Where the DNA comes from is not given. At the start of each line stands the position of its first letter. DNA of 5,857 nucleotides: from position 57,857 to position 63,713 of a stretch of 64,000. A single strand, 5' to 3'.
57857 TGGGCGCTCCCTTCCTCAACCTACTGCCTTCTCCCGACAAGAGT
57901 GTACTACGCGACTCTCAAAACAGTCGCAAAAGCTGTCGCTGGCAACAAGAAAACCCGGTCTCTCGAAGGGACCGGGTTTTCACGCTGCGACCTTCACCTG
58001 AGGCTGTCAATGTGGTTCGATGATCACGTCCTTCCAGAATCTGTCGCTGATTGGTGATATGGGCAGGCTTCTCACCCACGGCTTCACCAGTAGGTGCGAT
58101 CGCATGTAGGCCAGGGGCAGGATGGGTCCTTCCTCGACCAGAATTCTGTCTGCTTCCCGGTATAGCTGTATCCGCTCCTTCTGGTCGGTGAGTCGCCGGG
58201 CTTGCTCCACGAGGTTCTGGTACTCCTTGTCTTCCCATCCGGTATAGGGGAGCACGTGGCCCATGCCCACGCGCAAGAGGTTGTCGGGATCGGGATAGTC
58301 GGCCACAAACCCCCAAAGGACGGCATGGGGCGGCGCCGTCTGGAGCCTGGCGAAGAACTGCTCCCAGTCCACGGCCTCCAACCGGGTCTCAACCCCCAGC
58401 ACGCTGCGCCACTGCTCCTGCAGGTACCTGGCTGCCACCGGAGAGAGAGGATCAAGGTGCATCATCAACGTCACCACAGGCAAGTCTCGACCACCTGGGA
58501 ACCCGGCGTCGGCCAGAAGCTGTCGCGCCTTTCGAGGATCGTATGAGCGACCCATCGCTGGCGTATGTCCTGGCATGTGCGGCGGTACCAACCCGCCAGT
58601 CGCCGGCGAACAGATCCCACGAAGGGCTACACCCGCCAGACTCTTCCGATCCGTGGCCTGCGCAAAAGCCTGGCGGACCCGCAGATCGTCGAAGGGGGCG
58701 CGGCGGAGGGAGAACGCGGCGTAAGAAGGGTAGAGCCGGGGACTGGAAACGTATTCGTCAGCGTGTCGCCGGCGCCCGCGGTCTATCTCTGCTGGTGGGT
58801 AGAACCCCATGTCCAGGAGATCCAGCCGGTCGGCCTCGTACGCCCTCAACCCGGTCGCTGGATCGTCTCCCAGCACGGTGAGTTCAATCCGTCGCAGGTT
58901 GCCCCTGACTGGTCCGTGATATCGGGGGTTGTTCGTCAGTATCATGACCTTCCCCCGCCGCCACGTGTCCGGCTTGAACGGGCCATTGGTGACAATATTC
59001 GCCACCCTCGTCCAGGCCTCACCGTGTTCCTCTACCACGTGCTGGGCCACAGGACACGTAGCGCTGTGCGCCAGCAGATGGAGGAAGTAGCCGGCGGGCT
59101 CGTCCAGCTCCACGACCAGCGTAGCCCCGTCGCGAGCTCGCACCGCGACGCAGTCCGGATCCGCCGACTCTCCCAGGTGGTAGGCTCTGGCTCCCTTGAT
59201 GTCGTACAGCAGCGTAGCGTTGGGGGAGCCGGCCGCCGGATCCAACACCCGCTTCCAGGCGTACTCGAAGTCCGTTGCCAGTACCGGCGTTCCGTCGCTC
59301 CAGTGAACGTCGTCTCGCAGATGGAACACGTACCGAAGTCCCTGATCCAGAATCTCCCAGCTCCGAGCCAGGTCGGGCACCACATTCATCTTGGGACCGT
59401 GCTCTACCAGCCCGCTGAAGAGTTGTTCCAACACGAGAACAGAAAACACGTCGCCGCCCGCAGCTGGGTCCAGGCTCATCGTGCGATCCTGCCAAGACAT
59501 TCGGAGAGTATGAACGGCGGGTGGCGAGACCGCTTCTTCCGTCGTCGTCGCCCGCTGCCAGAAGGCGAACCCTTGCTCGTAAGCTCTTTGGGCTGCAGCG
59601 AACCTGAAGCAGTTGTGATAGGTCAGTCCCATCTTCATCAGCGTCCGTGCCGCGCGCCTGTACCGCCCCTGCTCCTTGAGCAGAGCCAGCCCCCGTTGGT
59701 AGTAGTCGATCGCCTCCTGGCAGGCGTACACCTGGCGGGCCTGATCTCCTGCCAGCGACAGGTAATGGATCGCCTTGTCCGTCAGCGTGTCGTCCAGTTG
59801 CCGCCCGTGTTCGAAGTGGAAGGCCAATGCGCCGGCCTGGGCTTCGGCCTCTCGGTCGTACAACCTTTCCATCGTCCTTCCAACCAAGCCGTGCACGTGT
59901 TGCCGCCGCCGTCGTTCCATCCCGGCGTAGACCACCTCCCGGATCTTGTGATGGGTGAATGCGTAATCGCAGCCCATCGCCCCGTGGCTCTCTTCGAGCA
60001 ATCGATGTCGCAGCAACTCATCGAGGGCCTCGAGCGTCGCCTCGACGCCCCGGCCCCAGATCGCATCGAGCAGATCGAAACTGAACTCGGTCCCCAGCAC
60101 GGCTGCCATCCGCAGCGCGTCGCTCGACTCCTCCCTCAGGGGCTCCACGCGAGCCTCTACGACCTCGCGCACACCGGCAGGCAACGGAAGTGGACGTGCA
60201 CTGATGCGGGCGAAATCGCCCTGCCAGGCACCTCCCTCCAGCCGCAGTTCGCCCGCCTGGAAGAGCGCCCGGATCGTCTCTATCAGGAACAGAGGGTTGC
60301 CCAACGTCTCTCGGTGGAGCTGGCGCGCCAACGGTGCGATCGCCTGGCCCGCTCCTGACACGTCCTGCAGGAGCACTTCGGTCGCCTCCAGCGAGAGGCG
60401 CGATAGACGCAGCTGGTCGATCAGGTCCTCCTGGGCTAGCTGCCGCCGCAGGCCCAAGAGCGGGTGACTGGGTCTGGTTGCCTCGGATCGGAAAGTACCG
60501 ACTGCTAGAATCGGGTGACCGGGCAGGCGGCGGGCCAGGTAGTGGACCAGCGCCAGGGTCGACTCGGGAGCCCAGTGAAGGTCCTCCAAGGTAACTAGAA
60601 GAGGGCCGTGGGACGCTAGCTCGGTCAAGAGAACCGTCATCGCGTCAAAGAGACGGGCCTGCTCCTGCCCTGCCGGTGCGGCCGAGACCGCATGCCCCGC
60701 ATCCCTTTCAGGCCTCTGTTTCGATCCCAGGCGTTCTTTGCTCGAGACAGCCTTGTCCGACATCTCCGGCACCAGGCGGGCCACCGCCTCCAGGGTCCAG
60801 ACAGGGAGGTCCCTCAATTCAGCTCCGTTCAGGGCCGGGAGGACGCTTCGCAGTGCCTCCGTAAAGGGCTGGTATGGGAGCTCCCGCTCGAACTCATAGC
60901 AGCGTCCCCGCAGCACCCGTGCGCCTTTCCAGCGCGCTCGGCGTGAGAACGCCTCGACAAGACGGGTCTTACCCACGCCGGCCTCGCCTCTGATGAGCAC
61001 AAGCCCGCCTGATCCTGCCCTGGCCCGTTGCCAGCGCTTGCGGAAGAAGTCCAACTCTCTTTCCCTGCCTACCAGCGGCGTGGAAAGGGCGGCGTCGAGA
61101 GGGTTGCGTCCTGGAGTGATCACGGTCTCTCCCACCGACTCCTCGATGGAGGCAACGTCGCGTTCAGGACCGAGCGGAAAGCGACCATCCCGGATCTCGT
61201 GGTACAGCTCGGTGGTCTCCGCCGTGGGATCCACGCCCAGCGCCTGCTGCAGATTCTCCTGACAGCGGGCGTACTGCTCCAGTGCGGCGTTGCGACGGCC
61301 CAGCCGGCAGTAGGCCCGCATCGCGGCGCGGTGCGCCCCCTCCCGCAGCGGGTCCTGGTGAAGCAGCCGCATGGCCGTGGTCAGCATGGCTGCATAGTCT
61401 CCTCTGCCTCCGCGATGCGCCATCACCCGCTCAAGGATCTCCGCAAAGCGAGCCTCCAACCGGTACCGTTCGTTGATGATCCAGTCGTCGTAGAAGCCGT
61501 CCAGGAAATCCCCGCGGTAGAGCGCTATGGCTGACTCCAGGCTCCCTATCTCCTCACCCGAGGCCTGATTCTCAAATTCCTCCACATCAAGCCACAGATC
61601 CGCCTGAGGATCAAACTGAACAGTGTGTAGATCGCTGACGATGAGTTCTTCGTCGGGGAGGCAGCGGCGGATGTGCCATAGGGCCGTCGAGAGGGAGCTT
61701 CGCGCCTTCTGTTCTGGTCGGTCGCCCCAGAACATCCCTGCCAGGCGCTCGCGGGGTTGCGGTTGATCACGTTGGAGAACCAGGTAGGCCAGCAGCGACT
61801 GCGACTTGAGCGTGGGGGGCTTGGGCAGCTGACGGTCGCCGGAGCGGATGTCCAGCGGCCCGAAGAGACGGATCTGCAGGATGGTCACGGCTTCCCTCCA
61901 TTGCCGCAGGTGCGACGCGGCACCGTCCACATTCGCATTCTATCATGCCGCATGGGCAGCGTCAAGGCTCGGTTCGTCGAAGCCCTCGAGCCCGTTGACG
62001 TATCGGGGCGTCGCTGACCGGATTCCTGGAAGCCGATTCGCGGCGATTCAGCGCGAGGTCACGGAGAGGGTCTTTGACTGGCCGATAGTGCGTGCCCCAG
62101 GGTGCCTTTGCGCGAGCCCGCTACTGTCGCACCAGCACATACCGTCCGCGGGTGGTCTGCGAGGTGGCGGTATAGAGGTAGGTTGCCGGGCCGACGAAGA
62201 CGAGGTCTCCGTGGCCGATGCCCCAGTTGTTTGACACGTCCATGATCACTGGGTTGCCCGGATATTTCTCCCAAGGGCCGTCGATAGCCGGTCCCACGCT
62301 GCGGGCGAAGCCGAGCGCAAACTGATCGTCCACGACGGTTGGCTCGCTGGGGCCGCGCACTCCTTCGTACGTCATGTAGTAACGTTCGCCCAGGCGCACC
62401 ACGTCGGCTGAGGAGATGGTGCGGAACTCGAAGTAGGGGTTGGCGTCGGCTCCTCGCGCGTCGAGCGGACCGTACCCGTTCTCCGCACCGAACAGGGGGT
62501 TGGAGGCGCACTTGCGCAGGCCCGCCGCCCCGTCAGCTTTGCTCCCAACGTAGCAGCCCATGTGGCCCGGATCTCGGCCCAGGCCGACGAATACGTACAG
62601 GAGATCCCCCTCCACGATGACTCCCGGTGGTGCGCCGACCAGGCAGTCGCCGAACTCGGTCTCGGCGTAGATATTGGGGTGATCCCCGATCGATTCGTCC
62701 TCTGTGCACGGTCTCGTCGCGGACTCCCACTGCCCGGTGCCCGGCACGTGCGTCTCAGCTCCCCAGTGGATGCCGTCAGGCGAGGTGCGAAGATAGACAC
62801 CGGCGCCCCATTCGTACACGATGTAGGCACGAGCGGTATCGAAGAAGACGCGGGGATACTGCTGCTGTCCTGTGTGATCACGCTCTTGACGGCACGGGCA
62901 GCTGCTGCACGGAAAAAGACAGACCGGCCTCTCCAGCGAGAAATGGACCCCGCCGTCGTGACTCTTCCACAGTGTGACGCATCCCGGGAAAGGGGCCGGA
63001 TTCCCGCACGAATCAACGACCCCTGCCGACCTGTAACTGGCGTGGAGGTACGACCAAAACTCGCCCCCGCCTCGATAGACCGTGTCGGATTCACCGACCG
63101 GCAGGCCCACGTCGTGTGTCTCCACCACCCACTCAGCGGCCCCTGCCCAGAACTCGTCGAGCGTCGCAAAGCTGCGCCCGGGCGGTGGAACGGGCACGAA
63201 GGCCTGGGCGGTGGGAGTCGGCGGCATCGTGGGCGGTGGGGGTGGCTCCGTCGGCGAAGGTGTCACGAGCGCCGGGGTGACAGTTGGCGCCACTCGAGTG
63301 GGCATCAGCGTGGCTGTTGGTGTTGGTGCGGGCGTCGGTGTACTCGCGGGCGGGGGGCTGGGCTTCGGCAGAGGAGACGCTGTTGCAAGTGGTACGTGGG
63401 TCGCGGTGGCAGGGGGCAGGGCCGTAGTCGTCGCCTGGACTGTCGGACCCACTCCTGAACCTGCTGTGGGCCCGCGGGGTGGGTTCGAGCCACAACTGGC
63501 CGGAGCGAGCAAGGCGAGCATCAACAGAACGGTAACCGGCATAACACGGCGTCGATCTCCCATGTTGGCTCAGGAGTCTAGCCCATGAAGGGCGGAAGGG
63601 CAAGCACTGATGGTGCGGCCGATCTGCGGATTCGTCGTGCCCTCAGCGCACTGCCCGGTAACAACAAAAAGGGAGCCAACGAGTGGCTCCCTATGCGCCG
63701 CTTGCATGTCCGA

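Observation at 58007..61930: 1307-aa SARP-AAA-TPR regulator fused to a periplasmic-type family-5 solute-binding domain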

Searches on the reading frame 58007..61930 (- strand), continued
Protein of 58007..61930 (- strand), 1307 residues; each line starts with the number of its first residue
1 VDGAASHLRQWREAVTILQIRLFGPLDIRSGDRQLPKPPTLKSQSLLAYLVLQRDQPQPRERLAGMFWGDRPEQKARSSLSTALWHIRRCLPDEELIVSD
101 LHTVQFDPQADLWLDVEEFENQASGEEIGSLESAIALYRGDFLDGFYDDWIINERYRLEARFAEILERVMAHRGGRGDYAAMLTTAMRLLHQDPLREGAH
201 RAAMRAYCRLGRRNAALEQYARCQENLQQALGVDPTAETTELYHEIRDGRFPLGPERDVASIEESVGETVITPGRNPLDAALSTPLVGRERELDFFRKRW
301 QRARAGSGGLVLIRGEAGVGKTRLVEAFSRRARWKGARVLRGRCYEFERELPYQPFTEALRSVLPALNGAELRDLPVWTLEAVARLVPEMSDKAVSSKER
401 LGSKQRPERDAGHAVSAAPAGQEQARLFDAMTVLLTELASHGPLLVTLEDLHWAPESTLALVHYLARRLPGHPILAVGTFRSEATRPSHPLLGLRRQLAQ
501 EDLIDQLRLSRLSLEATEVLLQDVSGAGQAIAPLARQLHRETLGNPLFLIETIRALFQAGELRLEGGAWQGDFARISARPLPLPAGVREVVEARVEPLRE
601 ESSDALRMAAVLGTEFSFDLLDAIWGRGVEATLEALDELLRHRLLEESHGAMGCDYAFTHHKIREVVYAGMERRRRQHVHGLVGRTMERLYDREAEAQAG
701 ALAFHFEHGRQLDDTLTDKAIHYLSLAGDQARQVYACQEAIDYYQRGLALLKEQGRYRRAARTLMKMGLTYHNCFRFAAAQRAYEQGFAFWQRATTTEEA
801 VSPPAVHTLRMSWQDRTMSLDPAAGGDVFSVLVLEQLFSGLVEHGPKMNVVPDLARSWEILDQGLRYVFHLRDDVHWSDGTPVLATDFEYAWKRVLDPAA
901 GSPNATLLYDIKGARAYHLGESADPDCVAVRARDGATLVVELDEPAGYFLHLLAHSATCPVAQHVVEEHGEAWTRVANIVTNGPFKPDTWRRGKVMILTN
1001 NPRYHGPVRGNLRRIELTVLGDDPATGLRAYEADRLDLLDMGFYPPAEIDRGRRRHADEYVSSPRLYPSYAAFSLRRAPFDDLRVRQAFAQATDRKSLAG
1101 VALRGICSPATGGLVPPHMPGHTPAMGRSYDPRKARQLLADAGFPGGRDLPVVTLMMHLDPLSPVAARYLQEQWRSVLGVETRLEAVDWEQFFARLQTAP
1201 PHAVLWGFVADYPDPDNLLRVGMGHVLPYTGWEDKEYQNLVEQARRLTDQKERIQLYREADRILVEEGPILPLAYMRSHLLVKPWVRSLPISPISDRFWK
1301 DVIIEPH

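Call 47: predict_structure(alignment_id=A3)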
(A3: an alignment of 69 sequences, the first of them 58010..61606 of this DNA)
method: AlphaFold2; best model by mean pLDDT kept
length: 1199 residues; sequences in the alignment: 69
mean_pLDDT: 87.9   pTM: 0.79
mean pLDDT of the five models: 87.9, 87.4, 86.6, 80.4, 79.7
residues with pLDDT >= 90: 741; 70-90: 365; 50-70: 48; < 50: 45
segments of 3 or more residues with pLDDT < 50: 1-4, 35-40, 150-163, 292-312
pLDDT, mean of each block of 10 residues (from residue 1): 57 86 84 51 71 90 89 90 89 95 88 90 85 94 73 34 63 67 93 91 92 89 86 82 80 85 82 88 72 43 36 71 93 92 90 93 92 89 92 93 92 87 91 87 84 83 88 75 82 94 89 92 93 85 76 85 94 95 86 93 96 95 90 96 94 95 89 94 83 78 84 89 92 91 94 93 97 98 96 91 96 93 97 95 93 96 94 97 93 93 94 89 95 91 90 94 95 96 96 91 93 89 97 96 95 92 97 96 89 93 94 91 94 95 95 95 95 92 86 87
secondary structure, 60 per line:
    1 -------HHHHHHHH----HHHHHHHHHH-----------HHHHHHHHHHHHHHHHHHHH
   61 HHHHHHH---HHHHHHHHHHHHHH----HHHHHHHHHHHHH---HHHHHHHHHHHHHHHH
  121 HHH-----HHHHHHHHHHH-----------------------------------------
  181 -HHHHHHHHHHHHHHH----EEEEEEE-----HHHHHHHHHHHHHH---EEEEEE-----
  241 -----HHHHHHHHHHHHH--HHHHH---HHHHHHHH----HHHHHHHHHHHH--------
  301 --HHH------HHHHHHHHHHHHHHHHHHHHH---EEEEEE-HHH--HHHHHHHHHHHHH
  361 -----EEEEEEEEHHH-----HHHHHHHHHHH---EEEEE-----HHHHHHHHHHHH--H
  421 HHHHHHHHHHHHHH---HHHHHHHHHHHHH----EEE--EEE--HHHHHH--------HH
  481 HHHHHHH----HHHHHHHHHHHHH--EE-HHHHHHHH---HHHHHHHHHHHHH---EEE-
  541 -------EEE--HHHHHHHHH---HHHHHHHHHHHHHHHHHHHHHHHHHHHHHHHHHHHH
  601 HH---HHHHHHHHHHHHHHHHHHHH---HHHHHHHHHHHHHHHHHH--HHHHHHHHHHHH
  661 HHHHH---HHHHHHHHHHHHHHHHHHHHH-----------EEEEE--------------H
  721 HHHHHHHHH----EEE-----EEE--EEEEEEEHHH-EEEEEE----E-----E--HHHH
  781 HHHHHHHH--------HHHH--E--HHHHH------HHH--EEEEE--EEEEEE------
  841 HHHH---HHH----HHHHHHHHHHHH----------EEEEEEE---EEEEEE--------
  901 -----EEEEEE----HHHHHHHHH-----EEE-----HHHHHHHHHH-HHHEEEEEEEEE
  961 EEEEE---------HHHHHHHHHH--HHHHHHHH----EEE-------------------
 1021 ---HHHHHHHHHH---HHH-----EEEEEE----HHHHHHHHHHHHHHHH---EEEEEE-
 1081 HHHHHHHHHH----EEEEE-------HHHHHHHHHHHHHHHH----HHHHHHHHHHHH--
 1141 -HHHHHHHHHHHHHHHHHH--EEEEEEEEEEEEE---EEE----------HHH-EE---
elements in order (helices of 4 or more, strands of 3 or more residues): H8-15 H20-29 H41-67 H71-84 H89-101 H105-123 H129-139 H182-196 E201-207 H213-226 E230-235 H246-258 H261-265 H269-276 H281-292 H312-332 E336-341 H348-360 E366-373 H382-392 E396-400 H406-417 H420-434 H438-450 E455-457 E460-462 H465-470 H479-487 H492-504 H510-517 H521-533 E537-539 E548-550 H553-561 H565-602 H606-625 H629-646 H649-665 H669-689 E701-705 H720-729 E734-736 E742-744 E747-753 E758-763 H777-788 H797-800 H806-810 E822-826 E829-834 H841-844 H855-866 E877-883 E887-892 E906-911 H916-924 E930-932 H938-947 E952-965 H975-984 H987-994 E999-1001 H1024-1033 E1045-1050 H1055-1070 E1074-1079 H1081-1090 E1095-1099 H1107-1122 H1127-1138 H1142-1159 E1162-1174 E1178-1180

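Call 52: fold_search(model_id=the predicted structure, library=pdb)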
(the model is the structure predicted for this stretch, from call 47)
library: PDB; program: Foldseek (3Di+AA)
matches with E <= 10: 1698; with E <= 0.001: 244
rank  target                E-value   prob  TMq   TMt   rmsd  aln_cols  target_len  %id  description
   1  4toz_A                6.6e-35  1.00  0.38  0.83   4.1       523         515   27  MppA Periplasmic Murein Tripeptide Binding Protein, Unliganded Open Form (released 2015-06-10)
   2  1ola_A                1.2e-34  1.00  0.38  0.83   3.8       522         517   27  THE STRUCTURAL BASIS OF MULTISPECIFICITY IN THE OLIGOPEPTIDE-BINDING PROTEIN OPPA (released 1994-07-31)
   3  4toz_B                2.1e-34  1.00  0.37  0.81   4.4       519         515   27  MppA Periplasmic Murein Tripeptide Binding Protein, Unliganded Open Form (released 2015-06-10)
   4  8azb                  4.9e-34  1.00  0.39  0.90   2.9       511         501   27  Crystal Structure of the peptide binding protein DppE from Bacillus subtilis in the unliganded state (released 2023-02-22)
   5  2z23_A                5.2e-34  1.00  0.38  0.84   3.8       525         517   28  Crystal structure of Y.pestis oligo peptide binding protein OppA with tri-lysine ligand (released 2007-10-30)
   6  9a37_MODEL_1_A        9.1e-34  1.00  0.38  0.80   4.8       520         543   27  Model of E. coli OppA by in-cell photo-crosslinking MS and deep learning (released 2023-02-24)
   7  8arn_A                9.1e-34  1.00  0.37  0.81   4.0       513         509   29  Crystal structure of the peptide binding protein, OppA, from Bacillus subtilis in complex with an endogenous tetrapept (released 2023-02-22)
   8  3o9p                  1.1e-33  1.00  0.38  0.85   3.7       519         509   28  The structure of the Escherichia coli murein tripeptide binding protein MppA (released 2011-07-06)
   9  8are_A                2.0e-33  1.00  0.37  0.81   4.1       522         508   27  Crystal structure of the peptide binding protein, OppA, from Bacillus subtilis in complex with a PhrE-derived pentapep (released 2023-02-22)
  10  8ay0_B                2.2e-33  1.00  0.37  0.83   3.9       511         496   27  Crystal Structure of the peptide binding protein DppE from Bacillus subtilis in complex with murein tripeptide (released 2023-02-22)
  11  8ay0_A                2.2e-33  1.00  0.36  0.82   4.0       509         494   27  Crystal Structure of the peptide binding protein DppE from Bacillus subtilis in complex with murein tripeptide (released 2023-02-22)
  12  3tcf_A                9.2e-33  1.00  0.38  0.83   4.1       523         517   26  Crystal structure of E. coli OppA complexed with endogenous ligands (released 2011-10-12)
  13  1b52_A                1.7e-32  1.00  0.38  0.83   3.9       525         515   28  OLIGO-PEPTIDE BINDING PROTEIN (OPPA) COMPLEXED WITH KTK (released 1999-01-20)
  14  8ay0_C                2.4e-32  1.00  0.35  0.81   4.1       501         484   27  Crystal Structure of the peptide binding protein DppE from Bacillus subtilis in complex with murein tripeptide (released 2023-02-22)
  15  6dtg_A                2.9e-32  1.00  0.38  0.81   4.2       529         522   23  Crystal structure of Haemophilus influenzae OppA complex with YLGANGRGGGS (released 2018-11-28)
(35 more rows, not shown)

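Call 75: find_encoding_contigs(protein=P0001, flank=10000, max_places=3)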
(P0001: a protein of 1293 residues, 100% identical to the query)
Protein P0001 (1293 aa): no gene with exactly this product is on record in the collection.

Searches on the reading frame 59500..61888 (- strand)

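Call 20: search_solved_structures(query=window:59500-61888:-, max_evalue=0.001)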
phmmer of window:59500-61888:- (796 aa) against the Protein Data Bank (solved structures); distinct sequences matched with E-value up to 0.001: 3.
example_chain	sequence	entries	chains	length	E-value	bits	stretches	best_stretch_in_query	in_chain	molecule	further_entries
8k60_I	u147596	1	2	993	2.4e-08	36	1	16-320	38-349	Regulatory protein AfsR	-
8hvr_I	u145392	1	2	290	3.1e-07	32.3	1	15-232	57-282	Regulatory protein AfsR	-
2fez_A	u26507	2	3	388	2.4e-05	26.1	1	5-229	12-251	Probable regulatory protein embR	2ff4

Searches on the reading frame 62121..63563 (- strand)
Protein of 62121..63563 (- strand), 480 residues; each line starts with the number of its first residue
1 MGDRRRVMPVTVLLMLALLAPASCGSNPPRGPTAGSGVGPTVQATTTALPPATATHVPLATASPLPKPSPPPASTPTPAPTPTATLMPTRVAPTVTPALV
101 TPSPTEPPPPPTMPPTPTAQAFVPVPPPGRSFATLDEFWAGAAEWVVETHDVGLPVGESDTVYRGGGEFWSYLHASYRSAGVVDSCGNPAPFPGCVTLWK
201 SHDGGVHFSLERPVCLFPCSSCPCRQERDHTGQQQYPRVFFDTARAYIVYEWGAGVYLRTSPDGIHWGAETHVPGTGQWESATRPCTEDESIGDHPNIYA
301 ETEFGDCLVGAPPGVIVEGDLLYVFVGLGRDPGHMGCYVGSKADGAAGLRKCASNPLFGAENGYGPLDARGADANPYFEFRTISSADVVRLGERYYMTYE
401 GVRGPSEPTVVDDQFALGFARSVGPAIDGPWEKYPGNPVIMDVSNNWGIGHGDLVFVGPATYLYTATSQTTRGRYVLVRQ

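Call 11: search_protein_families(library=pfam, proteins=[window:62121-63563:-], max_evalue=0.001)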
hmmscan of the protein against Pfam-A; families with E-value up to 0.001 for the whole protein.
window:62121-63563:- (480 aa): 1 family
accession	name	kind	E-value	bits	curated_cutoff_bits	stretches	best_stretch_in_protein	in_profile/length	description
PF04267.17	SoxD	-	0.0003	21.3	27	1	218-290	3-75/82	Sarcosine oxidase, delta subunit family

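Call 28: search_protein_families(library=pfam, proteins=[window:62121-63563:-], max_evalue=1)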
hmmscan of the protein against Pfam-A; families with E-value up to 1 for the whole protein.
window:62121-63563:- (480 aa): 2 families
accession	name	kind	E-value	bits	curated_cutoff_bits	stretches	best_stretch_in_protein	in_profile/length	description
PF04267.17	SoxD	-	0.0003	21.3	27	1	218-290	3-75/82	Sarcosine oxidase, delta subunit family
PF04616.20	Glyco_hydro_43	-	0.015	15.1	32.2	1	387-476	186-270/288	Glycosyl hydrolases family 43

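Call 29: search_protein_families(library=ncbifam, proteins=[window:62121-63563:-], max_evalue=1)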
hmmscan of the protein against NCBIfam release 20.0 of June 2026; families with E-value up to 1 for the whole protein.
window:62121-63563:- (480 aa): 1 family
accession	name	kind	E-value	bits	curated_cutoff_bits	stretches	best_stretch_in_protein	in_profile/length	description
TIGR01374.1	soxD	subfamily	0.0085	16.3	116.5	1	216-287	1-71/83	sarcosine oxidase subunit delta family protein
